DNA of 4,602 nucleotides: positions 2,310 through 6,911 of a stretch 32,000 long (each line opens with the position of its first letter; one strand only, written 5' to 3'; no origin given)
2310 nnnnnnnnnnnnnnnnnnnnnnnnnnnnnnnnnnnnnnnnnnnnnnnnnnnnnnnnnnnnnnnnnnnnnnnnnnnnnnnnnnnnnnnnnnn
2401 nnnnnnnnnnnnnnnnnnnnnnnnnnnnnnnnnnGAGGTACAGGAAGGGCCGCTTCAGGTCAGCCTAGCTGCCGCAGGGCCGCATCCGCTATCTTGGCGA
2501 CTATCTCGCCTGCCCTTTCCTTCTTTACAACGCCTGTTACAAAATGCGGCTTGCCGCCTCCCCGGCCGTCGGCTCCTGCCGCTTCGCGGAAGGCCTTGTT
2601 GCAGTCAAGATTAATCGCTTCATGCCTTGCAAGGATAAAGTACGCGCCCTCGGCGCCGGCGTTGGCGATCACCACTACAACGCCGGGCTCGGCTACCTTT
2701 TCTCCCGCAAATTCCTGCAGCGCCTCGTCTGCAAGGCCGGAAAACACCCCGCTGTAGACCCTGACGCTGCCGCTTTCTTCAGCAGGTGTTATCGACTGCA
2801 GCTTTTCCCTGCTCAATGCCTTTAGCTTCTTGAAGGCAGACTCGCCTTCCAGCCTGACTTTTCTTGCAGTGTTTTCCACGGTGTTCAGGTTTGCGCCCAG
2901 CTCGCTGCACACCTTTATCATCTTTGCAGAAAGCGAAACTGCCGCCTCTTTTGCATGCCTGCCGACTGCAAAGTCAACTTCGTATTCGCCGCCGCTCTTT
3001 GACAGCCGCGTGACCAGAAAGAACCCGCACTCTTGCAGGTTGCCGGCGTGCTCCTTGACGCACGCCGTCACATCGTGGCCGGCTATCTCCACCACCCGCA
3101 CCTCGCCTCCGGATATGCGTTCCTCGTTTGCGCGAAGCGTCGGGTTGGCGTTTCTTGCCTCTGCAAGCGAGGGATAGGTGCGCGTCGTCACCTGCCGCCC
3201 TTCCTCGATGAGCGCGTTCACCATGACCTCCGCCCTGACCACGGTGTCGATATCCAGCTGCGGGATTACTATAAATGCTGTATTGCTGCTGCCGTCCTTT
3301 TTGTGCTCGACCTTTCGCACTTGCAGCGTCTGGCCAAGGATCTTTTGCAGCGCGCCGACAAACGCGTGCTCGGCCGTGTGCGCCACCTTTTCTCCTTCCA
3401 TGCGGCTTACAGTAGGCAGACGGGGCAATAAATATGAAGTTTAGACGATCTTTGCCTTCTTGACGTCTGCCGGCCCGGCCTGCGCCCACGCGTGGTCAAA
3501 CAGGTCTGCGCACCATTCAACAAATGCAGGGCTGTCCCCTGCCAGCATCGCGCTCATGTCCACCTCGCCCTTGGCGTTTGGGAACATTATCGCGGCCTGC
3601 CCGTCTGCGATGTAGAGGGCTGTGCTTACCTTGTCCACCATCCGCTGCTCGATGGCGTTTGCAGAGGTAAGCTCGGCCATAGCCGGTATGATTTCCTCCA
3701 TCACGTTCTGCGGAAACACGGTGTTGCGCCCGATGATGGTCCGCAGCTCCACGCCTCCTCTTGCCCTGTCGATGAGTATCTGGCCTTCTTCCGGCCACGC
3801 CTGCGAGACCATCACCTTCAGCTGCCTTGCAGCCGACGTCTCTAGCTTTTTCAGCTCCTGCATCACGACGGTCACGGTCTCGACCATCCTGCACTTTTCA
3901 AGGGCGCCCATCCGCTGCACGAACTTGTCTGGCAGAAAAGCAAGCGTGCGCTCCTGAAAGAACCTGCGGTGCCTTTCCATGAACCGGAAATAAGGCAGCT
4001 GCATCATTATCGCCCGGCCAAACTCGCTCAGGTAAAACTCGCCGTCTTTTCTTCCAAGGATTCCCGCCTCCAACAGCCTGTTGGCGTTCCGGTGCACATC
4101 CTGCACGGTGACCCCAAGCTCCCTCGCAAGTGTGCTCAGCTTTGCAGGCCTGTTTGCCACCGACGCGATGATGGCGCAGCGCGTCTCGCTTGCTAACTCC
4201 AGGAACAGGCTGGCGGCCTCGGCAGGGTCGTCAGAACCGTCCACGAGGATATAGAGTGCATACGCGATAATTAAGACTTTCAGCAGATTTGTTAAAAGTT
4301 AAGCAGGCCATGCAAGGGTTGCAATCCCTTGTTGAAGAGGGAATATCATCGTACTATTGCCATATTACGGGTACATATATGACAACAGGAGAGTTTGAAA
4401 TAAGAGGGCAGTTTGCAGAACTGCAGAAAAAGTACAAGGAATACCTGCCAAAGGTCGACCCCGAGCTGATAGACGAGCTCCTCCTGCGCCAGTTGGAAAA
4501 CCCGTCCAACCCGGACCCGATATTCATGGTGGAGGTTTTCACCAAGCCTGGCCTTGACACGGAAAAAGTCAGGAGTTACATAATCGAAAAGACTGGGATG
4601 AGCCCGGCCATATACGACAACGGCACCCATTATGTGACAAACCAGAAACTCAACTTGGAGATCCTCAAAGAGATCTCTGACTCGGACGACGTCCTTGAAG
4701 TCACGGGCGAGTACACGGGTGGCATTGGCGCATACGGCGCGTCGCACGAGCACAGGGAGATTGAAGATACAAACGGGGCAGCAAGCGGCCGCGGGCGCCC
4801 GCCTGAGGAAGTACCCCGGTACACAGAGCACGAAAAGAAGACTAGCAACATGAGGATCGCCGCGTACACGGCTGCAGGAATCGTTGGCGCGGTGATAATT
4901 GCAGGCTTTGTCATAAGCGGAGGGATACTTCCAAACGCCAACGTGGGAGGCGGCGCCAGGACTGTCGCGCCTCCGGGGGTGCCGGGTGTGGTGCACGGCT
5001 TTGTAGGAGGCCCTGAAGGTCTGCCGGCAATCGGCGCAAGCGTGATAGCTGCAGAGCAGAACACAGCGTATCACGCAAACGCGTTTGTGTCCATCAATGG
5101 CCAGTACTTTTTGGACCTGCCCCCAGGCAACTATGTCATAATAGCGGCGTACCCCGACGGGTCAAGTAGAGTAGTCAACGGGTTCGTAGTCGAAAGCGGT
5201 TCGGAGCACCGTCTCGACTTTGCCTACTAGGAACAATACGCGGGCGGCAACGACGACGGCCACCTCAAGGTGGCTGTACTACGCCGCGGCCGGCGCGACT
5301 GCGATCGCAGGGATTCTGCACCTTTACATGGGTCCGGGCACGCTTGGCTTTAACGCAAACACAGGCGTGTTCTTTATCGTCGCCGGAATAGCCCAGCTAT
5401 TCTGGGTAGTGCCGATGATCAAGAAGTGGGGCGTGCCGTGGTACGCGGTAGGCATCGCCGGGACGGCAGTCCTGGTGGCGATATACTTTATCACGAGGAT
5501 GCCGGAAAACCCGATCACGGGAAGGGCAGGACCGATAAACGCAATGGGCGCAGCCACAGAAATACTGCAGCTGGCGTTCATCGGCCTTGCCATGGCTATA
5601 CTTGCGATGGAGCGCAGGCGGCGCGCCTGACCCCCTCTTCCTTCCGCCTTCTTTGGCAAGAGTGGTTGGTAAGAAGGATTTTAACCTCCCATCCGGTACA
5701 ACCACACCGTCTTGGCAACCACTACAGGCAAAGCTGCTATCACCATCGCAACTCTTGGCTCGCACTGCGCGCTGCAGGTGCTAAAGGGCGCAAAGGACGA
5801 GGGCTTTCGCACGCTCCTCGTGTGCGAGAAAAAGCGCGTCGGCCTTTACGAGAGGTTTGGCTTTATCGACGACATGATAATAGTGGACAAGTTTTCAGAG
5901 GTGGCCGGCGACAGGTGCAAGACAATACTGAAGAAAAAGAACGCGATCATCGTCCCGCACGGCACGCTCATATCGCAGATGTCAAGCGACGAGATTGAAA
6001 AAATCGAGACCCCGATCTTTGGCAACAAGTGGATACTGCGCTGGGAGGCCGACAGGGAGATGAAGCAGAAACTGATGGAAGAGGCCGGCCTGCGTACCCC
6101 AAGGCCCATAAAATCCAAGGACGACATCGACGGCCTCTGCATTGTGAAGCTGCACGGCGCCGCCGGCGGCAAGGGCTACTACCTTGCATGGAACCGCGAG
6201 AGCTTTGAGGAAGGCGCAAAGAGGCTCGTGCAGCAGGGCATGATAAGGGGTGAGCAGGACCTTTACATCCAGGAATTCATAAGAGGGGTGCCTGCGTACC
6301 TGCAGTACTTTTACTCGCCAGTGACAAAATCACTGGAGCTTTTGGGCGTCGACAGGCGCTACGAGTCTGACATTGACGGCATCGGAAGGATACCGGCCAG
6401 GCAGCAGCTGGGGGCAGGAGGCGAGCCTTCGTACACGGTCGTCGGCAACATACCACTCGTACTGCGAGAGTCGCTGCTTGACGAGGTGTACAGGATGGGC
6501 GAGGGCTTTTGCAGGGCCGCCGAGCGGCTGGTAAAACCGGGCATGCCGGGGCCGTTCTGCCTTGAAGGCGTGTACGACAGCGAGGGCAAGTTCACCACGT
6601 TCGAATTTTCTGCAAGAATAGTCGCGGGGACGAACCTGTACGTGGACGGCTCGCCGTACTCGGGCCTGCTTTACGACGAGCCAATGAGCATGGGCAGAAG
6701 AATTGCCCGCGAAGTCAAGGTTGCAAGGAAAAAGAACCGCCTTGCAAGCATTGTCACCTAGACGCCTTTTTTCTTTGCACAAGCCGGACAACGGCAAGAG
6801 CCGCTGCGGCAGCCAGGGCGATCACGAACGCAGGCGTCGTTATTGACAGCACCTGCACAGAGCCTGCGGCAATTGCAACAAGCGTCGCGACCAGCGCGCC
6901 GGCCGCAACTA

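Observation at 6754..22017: About 15-kb cluster of 13 exported or anchored proteins that reads like a dedicated copper-acquisition/trafficking system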

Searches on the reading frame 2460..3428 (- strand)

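Call 86: search_protein_families(library=pfam, proteins=[window:2460-3428:-], max_evalue=0.001)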
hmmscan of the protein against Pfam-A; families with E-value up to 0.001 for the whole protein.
window:2460-3428:- (322 aa): 2 families
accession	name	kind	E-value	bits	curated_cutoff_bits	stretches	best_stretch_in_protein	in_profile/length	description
PF02272.25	DHHA1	-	3.8e-05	24.5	25.9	1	230-315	11-98/102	DHHA1 domain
PF07973.19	tRNA_SAD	-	0.00096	19.5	24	0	110-146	1-37/44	Threonyl and Alanyl tRNA synthetase second additional domain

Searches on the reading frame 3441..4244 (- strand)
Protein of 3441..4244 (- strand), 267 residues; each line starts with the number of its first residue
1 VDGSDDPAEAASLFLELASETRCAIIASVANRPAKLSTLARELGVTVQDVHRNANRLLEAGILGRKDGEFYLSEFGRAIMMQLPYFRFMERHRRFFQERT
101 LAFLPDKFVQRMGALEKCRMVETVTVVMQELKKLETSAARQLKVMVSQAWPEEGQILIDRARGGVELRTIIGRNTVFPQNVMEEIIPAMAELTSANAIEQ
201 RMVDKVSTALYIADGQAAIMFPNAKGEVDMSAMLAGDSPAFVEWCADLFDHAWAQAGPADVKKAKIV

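Call 5: search_protein_families(library=pfam, proteins=[window:3441-4244:-], max_evalue=0.1)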
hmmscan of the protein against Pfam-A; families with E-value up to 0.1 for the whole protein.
window:3441-4244:- (267 aa): 11 families
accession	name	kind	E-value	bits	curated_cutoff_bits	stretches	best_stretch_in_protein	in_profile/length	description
PF08350.17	FilR1_middle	-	4.3e-09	36.9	27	1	136-254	14-127/128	Methanogenesis regulatory protein FilR1, middle domain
PF25213.1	HVO_A0261_N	-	1.4e-08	34.9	35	1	17-92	8-84/86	HVO_A0261 N-terminal domain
PF12840.13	HTH_20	-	4.7e-06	26.9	27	1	17-63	1-48/51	Helix-turn-helix domain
PF25212.1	HVO_A0114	-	3.1e-05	24.1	27.6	1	15-67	17-70/84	HVO_A0114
PF12802.13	MarR_2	-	0.00047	20.7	27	1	23-64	8-51/61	MarR family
PF24217.1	DUF7436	-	0.0083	16.5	34.2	1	155-258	52-152/153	Family of unknown function (DUF7436)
PF13545.12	HTH_Crp_2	-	0.011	16.1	27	1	11-65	4-55/70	Crp-like helix-turn-helix domain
PF01022.26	HTH_5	-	0.017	15.4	22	1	19-62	1-44/47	Bacterial regulatory protein, arsR family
PF24406.1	nSTAND_NTPase4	-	0.073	13.6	27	0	42-71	18-46/58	Novel STAND NTPase 4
PF19138.6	TbsP_N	-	0.078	13.5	27.1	0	189-261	72-141/144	Transcriptional regulator TbsP-like, N-terminal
PF24409.1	wHTH-PRTase_assc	-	0.098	13.2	27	0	24-82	2-57/83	wHTH-PRTase associated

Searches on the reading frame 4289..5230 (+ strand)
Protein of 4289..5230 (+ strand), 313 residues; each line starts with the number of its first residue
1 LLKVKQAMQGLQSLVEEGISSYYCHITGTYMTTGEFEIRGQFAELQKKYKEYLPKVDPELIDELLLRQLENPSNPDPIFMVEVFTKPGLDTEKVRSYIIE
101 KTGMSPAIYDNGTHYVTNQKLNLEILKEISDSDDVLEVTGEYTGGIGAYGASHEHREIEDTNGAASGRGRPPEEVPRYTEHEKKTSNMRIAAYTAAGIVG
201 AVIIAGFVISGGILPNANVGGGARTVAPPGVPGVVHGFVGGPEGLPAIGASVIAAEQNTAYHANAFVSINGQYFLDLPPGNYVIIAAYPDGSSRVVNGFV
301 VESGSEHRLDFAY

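Call 5: search_protein_families(library=pfam, proteins=[window:4289-5230:+], max_evalue=0.1)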
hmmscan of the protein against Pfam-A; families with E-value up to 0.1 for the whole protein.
window:4289-5230:+ (313 aa): 1 family
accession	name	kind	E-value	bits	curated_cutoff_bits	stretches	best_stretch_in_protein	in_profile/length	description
PF13620.12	CarboxypepD_reg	-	3.1e-09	37.5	32.3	1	235-312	2-80/82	Carboxypeptidase regulatory-like domain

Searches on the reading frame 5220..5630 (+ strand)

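Call 5: search_protein_families(library=pfam, proteins=[window:5220-5630:+], max_evalue=0.1)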
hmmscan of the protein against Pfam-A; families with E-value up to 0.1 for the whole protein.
window:5220-5630:+ (136 aa): 2 families
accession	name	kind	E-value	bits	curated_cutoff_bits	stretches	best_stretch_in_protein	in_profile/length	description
PF24287.1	DUF7475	-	3e-05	24.7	31.3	1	11-117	7-104/115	Family of unknown function (DUF7475)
PF06105.17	Aph-1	-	0.0076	16.1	25.6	1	24-64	119-159/231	Aph-1 protein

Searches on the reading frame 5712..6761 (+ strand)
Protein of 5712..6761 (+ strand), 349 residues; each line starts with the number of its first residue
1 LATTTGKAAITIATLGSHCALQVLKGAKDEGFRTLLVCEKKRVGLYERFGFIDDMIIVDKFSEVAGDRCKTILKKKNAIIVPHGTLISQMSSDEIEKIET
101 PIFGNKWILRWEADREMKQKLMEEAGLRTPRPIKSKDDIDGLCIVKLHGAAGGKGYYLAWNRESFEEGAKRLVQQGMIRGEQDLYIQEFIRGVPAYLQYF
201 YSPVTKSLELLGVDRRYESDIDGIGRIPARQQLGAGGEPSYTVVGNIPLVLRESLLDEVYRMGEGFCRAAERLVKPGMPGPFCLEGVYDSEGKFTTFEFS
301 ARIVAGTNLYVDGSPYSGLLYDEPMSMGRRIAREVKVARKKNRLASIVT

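Call 5: search_protein_families(library=pfam, proteins=[window:5712-6761:+], max_evalue=0.1)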
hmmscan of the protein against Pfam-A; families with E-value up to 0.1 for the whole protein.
window:5712-6761:+ (349 aa): 3 families
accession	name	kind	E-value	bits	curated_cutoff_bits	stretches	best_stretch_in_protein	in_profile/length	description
PF06973.17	DUF1297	-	2.6e-75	252.5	23.8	1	165-349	2-188/188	Domain of unknown function (DUF1297)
PF06849.18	DUF1246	-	5e-45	152.9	25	1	12-132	1-121/122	Protein of unknown function (DUF1246)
PF02786.22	CPSase_L_D2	-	0.026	14.5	19.8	1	143-192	41-91/211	Carbamoyl-phosphate synthase L chain, ATP binding domain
